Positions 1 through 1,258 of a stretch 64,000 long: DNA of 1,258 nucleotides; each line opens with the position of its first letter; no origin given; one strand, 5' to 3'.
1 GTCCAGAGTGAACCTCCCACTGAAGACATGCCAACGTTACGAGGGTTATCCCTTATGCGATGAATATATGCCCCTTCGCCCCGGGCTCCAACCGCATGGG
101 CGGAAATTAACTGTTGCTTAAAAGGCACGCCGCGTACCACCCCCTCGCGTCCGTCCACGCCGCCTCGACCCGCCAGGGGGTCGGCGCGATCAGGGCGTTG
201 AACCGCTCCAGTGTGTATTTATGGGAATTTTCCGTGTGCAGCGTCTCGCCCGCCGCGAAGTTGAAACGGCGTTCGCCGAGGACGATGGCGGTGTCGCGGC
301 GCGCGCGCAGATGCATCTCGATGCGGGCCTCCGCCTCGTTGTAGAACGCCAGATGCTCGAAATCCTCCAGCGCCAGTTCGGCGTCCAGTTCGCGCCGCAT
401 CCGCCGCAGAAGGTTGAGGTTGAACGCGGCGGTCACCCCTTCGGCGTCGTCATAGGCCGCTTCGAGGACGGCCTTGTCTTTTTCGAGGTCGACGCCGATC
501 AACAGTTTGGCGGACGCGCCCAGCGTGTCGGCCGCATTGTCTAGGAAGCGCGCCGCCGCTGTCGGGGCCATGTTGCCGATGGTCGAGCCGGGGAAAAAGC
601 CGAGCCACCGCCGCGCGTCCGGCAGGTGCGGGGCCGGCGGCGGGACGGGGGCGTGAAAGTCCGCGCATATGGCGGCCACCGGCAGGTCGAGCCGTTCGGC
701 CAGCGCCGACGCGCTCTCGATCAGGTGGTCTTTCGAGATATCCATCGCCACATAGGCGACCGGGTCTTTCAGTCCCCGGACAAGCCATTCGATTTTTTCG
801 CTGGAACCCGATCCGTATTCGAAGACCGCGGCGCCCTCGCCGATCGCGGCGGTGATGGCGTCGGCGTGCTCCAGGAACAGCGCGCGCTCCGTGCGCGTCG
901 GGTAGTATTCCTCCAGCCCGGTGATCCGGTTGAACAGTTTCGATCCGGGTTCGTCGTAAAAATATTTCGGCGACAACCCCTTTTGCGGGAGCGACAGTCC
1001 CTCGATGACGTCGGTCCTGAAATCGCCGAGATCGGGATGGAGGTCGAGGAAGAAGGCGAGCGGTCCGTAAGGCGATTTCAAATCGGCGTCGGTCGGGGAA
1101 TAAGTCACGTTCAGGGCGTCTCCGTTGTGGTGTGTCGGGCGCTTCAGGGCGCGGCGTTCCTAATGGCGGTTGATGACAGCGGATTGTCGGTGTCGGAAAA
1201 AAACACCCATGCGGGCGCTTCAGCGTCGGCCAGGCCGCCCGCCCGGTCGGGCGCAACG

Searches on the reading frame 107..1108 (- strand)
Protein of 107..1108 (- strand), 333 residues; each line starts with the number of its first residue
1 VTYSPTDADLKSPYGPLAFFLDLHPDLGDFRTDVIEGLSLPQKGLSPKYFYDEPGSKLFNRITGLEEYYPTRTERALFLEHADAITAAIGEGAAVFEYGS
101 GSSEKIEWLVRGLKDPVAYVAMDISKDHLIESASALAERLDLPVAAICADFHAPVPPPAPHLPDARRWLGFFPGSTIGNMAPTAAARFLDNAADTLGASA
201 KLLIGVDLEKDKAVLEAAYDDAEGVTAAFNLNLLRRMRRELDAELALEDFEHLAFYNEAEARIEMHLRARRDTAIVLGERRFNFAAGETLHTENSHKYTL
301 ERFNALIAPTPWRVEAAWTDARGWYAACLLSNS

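Call 102: search_protein_families(library=padloc, alignment_id=A8, max_evalue=0.00001)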
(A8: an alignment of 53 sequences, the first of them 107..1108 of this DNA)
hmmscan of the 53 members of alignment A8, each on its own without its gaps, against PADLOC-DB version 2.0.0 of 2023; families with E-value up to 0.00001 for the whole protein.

A. member 1, window:107-1108:- (333 aa): 0 families

B. families by the number of members that match (of 53 scanned): 48 families (the first 25 are shown)
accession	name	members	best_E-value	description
PDLC04899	PDC-S07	3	6.1e-19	-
PDLC00132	GajB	1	1.3e-38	UrvD helicase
PDLC00117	GajB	1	1.6e-37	UrvD helicase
PDLC03802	RTasHel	1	9.8e-37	DRT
PDLC00114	GajB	1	1.2e-35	UrvD helicase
PDLC00127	GajB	1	1.9e-27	UrvD helicase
PDLC00107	GajB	1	1.5e-23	UrvD helicase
PDLC00103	GajB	1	2.3e-21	UrvD helicase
PDLC00130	GajB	1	7.1e-21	UrvD helicase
PDLC00123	GajB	1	1.9e-20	UrvD helicase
PDLC00119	GajB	1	4.5e-20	UrvD helicase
PDLC00122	GajB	1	3.8e-18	UrvD helicase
PDLC00116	GajB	1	1.3e-17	UrvD helicase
PDLC00135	GajB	1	3e-17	UrvD helicase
PDLC00121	GajB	1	1.4e-15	UrvD helicase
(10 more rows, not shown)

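Call 103: search_protein_families(library=pfam, alignment_id=A8, max_evalue=0.00001)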
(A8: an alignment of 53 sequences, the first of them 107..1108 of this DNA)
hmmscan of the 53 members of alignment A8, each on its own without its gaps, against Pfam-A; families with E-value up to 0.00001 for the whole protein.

A. member 1, window:107-1108:- (333 aa): 1 family
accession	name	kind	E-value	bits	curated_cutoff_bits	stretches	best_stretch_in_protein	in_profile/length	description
PF10017.15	Methyltransf_33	-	2e-101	339.5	23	1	30-331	1-303/304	Histidine-specific methyltransferase, SAM-dependent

B. families by the number of members that match (of 53 scanned): 65 families (the first 25 are shown)
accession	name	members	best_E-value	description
PF00293.34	NUDIX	3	1.7e-22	NUDIX domain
PF12705.13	PDDEXK_1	2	1.7e-23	PD-(D/E)XK nuclease superfamily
PF04055.27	Radical_SAM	2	7.6e-19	Radical SAM superfamily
PF05960.17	DUF885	1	2.1e-176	Bacterial protein of unknown function (DUF885)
PF07995.17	GSDH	1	2.4e-117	Glucose / Sorbosone dehydrogenase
PF10017.15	Methyltransf_33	1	2e-101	Histidine-specific methyltransferase, SAM-dependent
PF00290.26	Trp_syntA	1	1.5e-90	Tryptophan synthase alpha chain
PF00448.28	SRP54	1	1.1e-72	SRP54-type protein, GTPase domain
PF03739.19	LptF_LptG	1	1.4e-63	Lipopolysaccharide export system permease LptF/LptG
PF01725.21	Ham1p_like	1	1.9e-62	Ham1 family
PF01018.28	GTP1_OBG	1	4.5e-62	GTP1/OBG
PF00580.27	UvrD-helicase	1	1e-50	UvrD/REP helicase N-terminal domain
PF06319.18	MmcB-like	1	3.4e-48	DNA repair protein MmcB-like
PF07690.21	MFS_1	1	3.7e-48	Major Facilitator Superfamily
PF04279.20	IspA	1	9.8e-44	Intracellular septation protein A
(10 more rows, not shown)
